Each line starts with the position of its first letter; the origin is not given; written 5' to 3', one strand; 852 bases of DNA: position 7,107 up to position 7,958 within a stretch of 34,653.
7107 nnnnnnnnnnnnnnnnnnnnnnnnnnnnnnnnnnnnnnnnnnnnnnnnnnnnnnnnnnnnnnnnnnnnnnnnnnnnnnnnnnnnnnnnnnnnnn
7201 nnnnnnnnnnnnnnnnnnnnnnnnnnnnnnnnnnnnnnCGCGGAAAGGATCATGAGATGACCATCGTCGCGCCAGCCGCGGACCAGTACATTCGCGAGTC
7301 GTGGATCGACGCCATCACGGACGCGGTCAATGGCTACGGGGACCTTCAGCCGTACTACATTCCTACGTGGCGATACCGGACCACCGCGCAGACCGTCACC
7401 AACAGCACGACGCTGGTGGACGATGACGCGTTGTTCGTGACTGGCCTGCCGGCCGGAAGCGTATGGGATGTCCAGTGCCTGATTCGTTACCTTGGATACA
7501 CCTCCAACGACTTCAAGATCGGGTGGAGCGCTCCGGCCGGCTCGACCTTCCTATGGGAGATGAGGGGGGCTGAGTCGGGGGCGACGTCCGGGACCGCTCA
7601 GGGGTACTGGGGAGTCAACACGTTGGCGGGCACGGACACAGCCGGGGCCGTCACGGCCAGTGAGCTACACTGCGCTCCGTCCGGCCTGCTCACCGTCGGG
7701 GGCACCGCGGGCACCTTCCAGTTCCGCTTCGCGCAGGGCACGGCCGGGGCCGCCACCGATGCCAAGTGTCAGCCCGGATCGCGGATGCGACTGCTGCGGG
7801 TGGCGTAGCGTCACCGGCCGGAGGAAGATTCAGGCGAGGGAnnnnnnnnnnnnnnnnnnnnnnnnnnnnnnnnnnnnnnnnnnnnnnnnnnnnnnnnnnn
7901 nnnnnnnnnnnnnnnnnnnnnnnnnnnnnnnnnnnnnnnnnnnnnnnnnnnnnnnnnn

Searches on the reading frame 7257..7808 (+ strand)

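Call 12: search_protein_families(library=phrogs, proteins=[window:7257-7808:+], max_evalue=0.001)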
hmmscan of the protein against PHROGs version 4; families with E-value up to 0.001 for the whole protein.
window:7257-7808:+ (183 aa): 1 family
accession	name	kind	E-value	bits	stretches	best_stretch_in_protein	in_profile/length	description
phrog_24062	-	unknown function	1.3e-09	39.6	1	40-182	26-179/182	-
